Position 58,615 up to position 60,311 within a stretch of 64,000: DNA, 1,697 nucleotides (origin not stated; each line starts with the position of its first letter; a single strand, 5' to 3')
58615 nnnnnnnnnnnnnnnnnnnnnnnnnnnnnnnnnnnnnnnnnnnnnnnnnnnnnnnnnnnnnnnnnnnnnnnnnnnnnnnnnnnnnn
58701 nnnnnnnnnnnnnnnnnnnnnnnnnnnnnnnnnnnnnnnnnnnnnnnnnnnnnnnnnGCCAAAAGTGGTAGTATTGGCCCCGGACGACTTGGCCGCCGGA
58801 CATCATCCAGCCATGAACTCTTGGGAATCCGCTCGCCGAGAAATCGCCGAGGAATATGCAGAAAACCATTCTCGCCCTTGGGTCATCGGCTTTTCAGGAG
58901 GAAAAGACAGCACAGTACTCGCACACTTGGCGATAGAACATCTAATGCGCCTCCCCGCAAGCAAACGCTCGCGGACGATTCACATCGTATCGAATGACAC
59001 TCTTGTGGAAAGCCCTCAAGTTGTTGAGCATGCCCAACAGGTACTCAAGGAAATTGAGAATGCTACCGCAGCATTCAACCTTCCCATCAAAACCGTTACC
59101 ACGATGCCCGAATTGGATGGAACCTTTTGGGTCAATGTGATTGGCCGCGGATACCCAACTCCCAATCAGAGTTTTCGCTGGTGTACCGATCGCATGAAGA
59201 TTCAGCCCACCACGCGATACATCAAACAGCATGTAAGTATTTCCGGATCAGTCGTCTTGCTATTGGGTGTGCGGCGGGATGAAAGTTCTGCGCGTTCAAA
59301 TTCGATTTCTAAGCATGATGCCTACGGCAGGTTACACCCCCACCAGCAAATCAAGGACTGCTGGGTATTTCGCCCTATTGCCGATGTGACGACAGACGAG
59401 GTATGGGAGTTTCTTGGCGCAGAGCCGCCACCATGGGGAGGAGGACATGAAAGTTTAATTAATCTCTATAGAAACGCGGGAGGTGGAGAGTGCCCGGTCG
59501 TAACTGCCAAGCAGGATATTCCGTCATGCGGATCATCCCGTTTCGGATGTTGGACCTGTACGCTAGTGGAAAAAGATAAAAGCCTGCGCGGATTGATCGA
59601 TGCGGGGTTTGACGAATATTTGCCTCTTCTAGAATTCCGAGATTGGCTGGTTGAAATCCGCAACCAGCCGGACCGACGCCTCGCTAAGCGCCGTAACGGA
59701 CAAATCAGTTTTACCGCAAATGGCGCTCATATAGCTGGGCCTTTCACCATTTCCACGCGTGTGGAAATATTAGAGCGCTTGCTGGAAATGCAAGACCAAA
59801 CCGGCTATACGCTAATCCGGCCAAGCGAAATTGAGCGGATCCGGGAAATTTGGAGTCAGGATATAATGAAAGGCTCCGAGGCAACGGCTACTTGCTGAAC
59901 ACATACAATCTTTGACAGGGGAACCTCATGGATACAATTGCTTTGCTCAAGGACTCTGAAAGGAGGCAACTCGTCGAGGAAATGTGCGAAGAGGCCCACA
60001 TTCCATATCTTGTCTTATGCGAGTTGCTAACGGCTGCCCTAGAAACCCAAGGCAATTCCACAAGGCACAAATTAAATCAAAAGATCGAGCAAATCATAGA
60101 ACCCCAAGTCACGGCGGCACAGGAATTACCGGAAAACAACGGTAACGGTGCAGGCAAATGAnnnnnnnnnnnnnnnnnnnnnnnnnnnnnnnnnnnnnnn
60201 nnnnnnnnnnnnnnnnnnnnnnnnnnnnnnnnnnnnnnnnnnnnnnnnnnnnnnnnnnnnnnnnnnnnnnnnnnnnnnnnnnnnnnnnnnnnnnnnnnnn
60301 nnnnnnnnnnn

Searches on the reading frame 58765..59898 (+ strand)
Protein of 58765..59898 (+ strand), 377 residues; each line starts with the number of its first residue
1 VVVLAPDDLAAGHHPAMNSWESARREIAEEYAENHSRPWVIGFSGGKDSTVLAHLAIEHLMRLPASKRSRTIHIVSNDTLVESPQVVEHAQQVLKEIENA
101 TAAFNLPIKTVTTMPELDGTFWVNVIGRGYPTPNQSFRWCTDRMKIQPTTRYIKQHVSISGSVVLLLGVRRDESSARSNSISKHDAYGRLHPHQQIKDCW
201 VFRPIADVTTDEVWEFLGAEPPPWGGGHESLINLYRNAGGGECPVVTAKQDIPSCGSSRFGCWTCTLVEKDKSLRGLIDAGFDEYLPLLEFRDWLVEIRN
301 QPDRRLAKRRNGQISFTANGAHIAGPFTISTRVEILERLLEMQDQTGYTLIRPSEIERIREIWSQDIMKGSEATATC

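Call 3: search_protein_families(library=pfam, proteins=[window:58765-59898:+], max_evalue=0.1)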
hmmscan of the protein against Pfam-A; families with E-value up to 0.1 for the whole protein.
window:58765-59898:+ (377 aa): 4 families
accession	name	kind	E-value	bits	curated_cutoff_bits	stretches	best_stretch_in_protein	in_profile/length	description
PF01507.26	PAPS_reduct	-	2.1e-13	51.1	22.5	1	40-221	3-153/175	Phosphoadenosine phosphosulfate reductase domain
PF02540.23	NAD_synthase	-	3.7e-05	23.4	21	1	25-105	7-80/242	NAD synthase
PF01171.26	ATP_bind_3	-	0.00087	19.5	27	1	39-97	2-57/182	PP-loop family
PF10304.15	RTP1_C2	-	0.087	13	21.1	0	85-99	20-34/34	Required for nuclear transport of RNA pol II C-terminus 2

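Call 4: search_protein_families(library=ncbifam, proteins=[window:58765-59898:+], max_evalue=0.1)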
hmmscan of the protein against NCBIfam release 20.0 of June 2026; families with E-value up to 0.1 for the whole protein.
window:58765-59898:+ (377 aa): 21 families
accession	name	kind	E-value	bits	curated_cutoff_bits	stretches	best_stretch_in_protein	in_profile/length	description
NF005316.0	PRK06850.1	equivalog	1.5e-122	410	536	1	19-366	13-375/505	hypothetical protein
TIGR03183.1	DNA_S_dndC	equivalog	5e-111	371.7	290.4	1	25-366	3-364/447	DNA phosphorothioation system sulfurtransferase DndC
NF010367.0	PRK13795.1-2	equivalog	3.9e-14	52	456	1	26-181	232-363/584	hypothetical protein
NF006327.0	PRK08557.1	equivalog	8.8e-10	37.9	366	1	28-216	170-330/415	hypothetical protein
NF010369.0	PRK13795.1-4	equivalog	1.4e-09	36.7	1086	1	24-177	239-372/633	hypothetical protein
NF010366.0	PRK13795.1-1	equivalog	6e-09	34.6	745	1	32-184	262-393/667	hypothetical protein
NF010368.0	PRK13795.1-3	equivalog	1.4e-08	33.5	588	1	11-181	222-368/635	hypothetical protein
NF006351.0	PRK08576.1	equivalog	1.3e-06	27.3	290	1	17-179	218-348/436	hypothetical protein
NF009214.0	PRK12563.1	equivalog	2.5e-06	27.1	413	1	17-201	24-184/317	sulfate adenylyltransferase subunit CysD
NF003587.0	PRK05253.1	subfamily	3e-06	26.7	195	1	26-200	18-168/301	sulfate adenylyltransferase subunit CysD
TIGR02039.1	CysD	subfamily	4.1e-05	23.3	396.6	1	22-61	6-44/294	sulfate adenylyltransferase, small subunit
NF010587.0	PRK13980.1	equivalog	0.00023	20.4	255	1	26-100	21-88/267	NAD+ synthase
TIGR02432.1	lysidine_TilS_N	equivalog_domain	0.0003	20.8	93.6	1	40-98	3-58/189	tRNA lysidine(34) synthetase TilS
NF047749.1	tRNAThiolNcsA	equivalog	0.00097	18.3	500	1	30-64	47-81/322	tRNA 2-thiolation protein NcsA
TIGR00552.1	nadE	equivalog_domain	0.00099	18.4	63.65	1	25-104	11-91/251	NAD(+) synthase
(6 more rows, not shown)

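Call 5: search_protein_families(library=padloc, proteins=[window:58765-59898:+], max_evalue=0.1)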
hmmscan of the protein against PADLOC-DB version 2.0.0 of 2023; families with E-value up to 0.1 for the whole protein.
window:58765-59898:+ (377 aa): 7 families
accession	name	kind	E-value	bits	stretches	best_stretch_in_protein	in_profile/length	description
PDLC02662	DndC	-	1.2e-121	405.1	1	19-366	10-374/481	DndC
PDLC02661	DndC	-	1.7e-116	388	1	22-367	9-371/468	DndC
PDLC02659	DndC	-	2.1e-76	255.9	2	35-217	27-210/586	DndC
PDLC02660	DndC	-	2.1e-76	255.9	2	35-217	27-210/586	DndC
PDLC03333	MTase_II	-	2.9e-73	245.3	1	34-366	40-401/544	Type II methyltransferase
PDLC02782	SspD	-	1.7e-14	52.2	1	40-192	3-136/277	SspD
PDLC02510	BrxP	-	1.2e-13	48.2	1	28-217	125-290/779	BrxP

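Call 45: search_solved_structures(query=window:58813-59895:+, max_evalue=0.01)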
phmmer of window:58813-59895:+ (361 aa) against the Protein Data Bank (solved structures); distinct sequences matched with E-value up to 0.01: 0.

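Call 73: search_dna_similar(query=window:58813-59895:+, collection=plasmids, mode=protein, max_rows=25, rows=spread)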
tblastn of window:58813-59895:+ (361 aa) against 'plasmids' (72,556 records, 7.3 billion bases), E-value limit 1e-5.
Records with a match: 2594; places in all: 2623; records where one place covers at least 80% of the query: 498.
Best place of each record, by identity: <60% 2594.
By first word of the organism name: Escherichia 588; Salmonella 442; Klebsiella 309; Bacillus 208; Enterobacter 182; Citrobacter 182; Pseudomonas 167; Vibrio 79; Providencia 57; Burkholderia 52; and 92 more.
By predicted mobility (MOB-suite, as given by PLSDB): conjugative 1960; non-mobilizable 523; mobilizable 111.
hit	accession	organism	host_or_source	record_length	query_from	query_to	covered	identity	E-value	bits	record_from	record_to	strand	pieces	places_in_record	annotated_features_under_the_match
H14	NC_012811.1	Methylorubrum extorquens AM1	-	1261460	5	359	98%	55.2%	4e-132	423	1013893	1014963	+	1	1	none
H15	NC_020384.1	Bacillus thuringiensis serovar thuringiensis str. IS5056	-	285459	2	318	88%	30.9%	1e-35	145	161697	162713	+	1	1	phosphoadenosine phosphosulfate reductase family protein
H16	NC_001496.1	Bacillus anthracis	-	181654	1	318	84%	31.3%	8e-28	150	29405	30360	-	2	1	none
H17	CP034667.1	Proteus vulgaris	chicken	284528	25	326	84%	29.8%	1e-19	98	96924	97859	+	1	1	phosphoadenosine phosphosulfate reductase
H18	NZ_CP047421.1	Shewanella algae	poultry,stool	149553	24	294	75%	33.1%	2e-22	106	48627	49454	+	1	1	phosphoadenosine phosphosulfate reductase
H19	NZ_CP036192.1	Klebsiella pneumoniae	Homo sapiens,blood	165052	24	294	75%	33.1%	2e-22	106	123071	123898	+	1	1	phosphoadenosine phosphosulfate reductase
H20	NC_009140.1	Salmonella enterica subsp. enterica serovar Newport str. ...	-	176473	24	294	75%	33.1%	2e-22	106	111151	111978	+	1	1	phosphoadenosine phosphosulfate reductase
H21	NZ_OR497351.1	Enterobacter hormaechei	-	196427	24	294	75%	33.1%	2e-22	106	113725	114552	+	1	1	phosphoadenosine phosphosulfate reductase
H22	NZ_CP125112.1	Klebsiella pneumoniae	-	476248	24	294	75%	33.1%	2e-22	106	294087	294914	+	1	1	phosphoadenosine phosphosulfate reductase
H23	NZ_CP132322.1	Morganella morganii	Homo sapiens,Rectal Swab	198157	24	294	75%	33.1%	3e-22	105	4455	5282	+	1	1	hypothetical protein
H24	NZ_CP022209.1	Burkholderia gladioli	Environment,environmental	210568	26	289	73%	31.3%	9e-23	107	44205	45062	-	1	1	phosphoadenosine phosphosulfate reductase family protein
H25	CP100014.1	Escherichia coli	cell culture,gut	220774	25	269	68%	33.6%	1e-22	106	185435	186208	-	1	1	phosphoadenosine phosphosulfate reductase family protein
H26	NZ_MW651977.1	Escherichia coli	-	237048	25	269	68%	33.6%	1e-22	106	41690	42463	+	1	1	phosphoadenosine phosphosulfate reductase family protein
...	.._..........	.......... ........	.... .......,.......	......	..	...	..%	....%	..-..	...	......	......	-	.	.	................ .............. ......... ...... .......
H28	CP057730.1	Escherichia coli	culture,Pooled pig faecal samples ...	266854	25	269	68%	33.6%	1e-22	106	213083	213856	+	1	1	phosphoadenosine phosphosulfate reductase family protein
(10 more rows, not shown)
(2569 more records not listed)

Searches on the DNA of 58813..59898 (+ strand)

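Call 85: search_dna_similar(query=window:58813-59898:+, collection=ecoli_genomes, mode=distant, max_rows=8, max_evalue=0.001)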
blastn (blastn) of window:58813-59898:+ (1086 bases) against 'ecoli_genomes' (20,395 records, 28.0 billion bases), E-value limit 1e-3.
Records with a match: 148; places in all: 150; records where one place covers at least 80% of the query: 0.
Genomes with a match: 148 of 5426; with a place that covers at least 80% of the query: 0. Places per genome that has any: lowest 1, median 1, highest 2. On chromosomes: 150 places; on plasmids: 0.
Best place of each record, by identity: 60-80% 148.
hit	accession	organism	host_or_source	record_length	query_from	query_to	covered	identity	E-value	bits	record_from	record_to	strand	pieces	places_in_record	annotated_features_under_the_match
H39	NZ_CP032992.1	Escherichia coli strain W5-6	Jin River water W5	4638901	305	389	8%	76.7%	5e-5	59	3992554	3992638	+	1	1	dndC: DNA phosphorothioation system sulfurtransferase DndC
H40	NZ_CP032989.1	Escherichia coli strain W2-5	Jin River water W2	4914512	305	389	8%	76.7%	5e-5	59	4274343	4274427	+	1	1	dndC: DNA phosphorothioation system sulfurtransferase DndC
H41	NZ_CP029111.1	Escherichia coli strain AR436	missing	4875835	305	389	8%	76.7%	5e-5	59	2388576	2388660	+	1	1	dndC: DNA phosphorothioation system sulfurtransferase DndC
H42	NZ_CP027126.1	Escherichia coli strain AR_0374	missing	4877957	305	389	8%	76.7%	5e-5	59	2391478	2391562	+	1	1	dndC: DNA phosphorothioation system sulfurtransferase DndC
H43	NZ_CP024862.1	Escherichia coli strain AR_0015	missing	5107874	305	389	8%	76.7%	5e-5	59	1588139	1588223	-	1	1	dndC: DNA phosphorothioation system sulfurtransferase DndC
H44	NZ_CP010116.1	Escherichia coli strain C1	cow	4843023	305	389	8%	76.7%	5e-5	59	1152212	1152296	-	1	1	dndC: DNA phosphorothioation system sulfurtransferase DndC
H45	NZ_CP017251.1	Escherichia coli strain NADC 5570/86-24/6564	not applicable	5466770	305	389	8%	76.7%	5e-5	59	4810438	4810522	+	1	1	dndC: DNA phosphorothioation system sulfurtransferase DndC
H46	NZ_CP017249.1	Escherichia coli strain NADC 5570/86-24/6565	not applicable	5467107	305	389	8%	76.7%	5e-5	59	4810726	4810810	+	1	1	dndC: DNA phosphorothioation system sulfurtransferase DndC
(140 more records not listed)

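Call 86: get_annotated_region(hit=H39, flank=6000)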
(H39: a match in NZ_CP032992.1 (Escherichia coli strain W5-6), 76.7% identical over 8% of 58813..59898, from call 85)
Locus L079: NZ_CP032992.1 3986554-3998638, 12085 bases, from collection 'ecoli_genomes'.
description: Escherichia coli strain W5-6 chromosome, complete genome
organism: Escherichia coli strain W5-6 (NCBI taxid 562)
replicon: chromosome; assembly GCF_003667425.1
host: -; source: Jin River water W5; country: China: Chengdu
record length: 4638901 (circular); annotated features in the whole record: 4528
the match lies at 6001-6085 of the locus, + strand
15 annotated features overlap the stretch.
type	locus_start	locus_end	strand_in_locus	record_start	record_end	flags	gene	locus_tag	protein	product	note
CDS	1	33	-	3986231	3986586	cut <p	-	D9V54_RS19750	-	hypothetical protein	frameshifted; internal stop; incomplete; partial in the middle of a contig; missing C-terminus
CDS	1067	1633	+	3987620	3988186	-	-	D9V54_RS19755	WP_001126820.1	inovirus-type Gp2 protein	-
CDS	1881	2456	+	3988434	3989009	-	-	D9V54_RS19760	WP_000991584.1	hypothetical protein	-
CDS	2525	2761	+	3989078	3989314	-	-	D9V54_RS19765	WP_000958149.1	helix-turn-helix transcriptional regulator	-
CDS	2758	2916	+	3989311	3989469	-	-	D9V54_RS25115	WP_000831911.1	hypothetical protein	-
CDS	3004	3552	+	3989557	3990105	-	-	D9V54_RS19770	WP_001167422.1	hypothetical protein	-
CDS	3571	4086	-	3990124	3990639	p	-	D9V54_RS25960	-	ProQ/FINO family protein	frameshifted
CDS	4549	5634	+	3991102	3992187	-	dndB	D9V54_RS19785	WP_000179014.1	DNA sulfur modification protein DndB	-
CDS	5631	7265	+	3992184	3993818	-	dndC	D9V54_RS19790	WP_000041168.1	DNA phosphorothioation system sulfurtransferase DndC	-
CDS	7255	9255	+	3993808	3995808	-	dndD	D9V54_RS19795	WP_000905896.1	DNA sulfur modification protein DndD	-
CDS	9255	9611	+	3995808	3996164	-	dndE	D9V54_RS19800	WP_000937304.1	DNA sulfur modification protein DndE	-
CDS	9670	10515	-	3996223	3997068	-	-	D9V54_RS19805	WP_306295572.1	DGQHR domain-containing protein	-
CDS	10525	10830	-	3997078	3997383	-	-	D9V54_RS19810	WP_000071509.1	DNA sulfur modification protein DndB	-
CDS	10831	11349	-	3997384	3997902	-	-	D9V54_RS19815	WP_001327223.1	accessory gene regulator B family protein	-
CDS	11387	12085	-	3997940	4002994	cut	dptH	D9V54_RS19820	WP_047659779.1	DNA phosphorothioation-dependent restriction protein DptH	-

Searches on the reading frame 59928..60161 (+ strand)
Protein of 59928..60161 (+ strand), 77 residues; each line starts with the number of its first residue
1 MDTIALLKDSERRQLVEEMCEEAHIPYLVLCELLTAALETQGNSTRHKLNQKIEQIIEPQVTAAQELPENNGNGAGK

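Call 3: search_protein_families(library=pfam, proteins=[window:59928-60161:+], max_evalue=0.1)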
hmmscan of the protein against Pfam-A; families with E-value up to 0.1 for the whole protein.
window:59928-60161:+ (77 aa): 1 family
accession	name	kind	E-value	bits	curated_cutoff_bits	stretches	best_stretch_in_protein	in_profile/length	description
PF20306.3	Sp-DndD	-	0.00038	21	27.2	1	13-58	3-51/51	Small protein found in certain Dnd DNA modification systems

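Call 4: search_protein_families(library=ncbifam, proteins=[window:59928-60161:+], max_evalue=0.1)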
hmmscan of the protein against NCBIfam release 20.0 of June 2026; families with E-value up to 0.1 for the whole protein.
window:59928-60161:+ (77 aa): 2 families
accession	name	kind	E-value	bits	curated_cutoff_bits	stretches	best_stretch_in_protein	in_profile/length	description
NF005316.0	PRK06850.1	equivalog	0.00033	19.6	536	1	9-67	406-464/505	hypothetical protein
TIGR03183.1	DNA_S_dndC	equivalog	0.0026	16.7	290.4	1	9-58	396-445/447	DNA phosphorothioation system sulfurtransferase DndC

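Call 5: search_protein_families(library=padloc, proteins=[window:59928-60161:+], max_evalue=0.1)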
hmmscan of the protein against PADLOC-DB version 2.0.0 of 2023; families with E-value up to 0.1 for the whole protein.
window:59928-60161:+ (77 aa): 2 families
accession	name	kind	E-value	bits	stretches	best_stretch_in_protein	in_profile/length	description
PDLC02662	DndC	-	2.6e-05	21.4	1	9-67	405-462/481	DndC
PDLC02661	DndC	-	0.00011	19.3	1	10-69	404-463/468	DndC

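Call 50: search_protein_families(library=pfam, alignment_id=A3, max_evalue=0.01)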
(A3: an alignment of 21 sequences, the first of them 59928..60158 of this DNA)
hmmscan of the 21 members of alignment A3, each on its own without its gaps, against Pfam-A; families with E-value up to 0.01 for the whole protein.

A. member 1, window:59928-60158:+ (77 aa): 1 family
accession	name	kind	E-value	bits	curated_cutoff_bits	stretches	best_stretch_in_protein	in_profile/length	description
PF20306.3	Sp-DndD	-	0.00038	21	27.2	1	13-58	3-51/51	Small protein found in certain Dnd DNA modification systems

B. families by the number of members that match (of 21 scanned): 2 families
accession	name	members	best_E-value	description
PF20306.3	Sp-DndD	7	1.9e-05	Small protein found in certain Dnd DNA modification systems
PF05639.16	Pup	1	0.0016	Pup-like protein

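Call 51: search_protein_families(library=ncbifam, alignment_id=A3, max_evalue=0.01)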
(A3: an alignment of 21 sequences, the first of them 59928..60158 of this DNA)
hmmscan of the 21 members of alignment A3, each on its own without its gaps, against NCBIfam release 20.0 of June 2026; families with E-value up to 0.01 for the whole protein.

A. member 1, window:59928-60158:+ (77 aa): 2 families
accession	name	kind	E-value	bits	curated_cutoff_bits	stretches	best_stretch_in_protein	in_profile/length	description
NF005316.0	PRK06850.1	equivalog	0.00033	19.6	536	1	9-67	406-464/505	hypothetical protein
TIGR03183.1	DNA_S_dndC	equivalog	0.0026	16.7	290.4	1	9-58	396-445/447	DNA phosphorothioation system sulfurtransferase DndC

B. families by the number of members that match (of 21 scanned): 2 families
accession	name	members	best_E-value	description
NF005316.0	PRK06850.1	6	0.00017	hypothetical protein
TIGR03183.1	DNA_S_dndC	4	0.00039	DNA phosphorothioation system sulfurtransferase DndC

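Call 83: find_homologous_proteins(query=A3, max_evalue=0.001)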
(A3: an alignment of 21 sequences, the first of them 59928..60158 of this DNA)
Query A3 (21 sequences) (77 aa, profile of the alignment): 417 proteins with E <= 0.001 among 725 candidates; the best 120 are listed.
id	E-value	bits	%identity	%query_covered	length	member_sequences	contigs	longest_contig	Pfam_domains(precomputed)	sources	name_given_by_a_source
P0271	1.5e-27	113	-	-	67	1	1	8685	-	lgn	-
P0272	2.7e-27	112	-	-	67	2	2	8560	-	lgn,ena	-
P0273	3.0e-27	112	-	-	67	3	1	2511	-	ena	-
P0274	3.5e-27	112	-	-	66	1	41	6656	-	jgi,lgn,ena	jgi:hypothetical protein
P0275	3.8e-27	112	-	-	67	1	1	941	-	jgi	jgi:hypothetical protein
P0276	5.1e-27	111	-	-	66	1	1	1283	-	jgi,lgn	jgi:hypothetical protein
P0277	5.4e-27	111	-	-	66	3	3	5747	-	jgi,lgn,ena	-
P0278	6.0e-27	111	-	-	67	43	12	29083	-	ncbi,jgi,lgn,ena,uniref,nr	ncbi:hypothetical protein ATO8_20514 [Roseivivax marinus]|uniref:Uncharacterized protein n=1 Tax=Ros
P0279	6.2e-27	111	-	-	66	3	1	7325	-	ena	-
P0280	7.2e-27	111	-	-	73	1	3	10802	-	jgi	-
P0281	7.2e-27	111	-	-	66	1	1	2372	-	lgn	-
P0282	7.6e-27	111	-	-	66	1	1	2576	-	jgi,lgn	jgi:hypothetical protein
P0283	7.8e-27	111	-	-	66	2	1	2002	-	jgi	jgi:hypothetical protein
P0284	8.0e-27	111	-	-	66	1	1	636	-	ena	-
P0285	9.0e-27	111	-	-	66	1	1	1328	-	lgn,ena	-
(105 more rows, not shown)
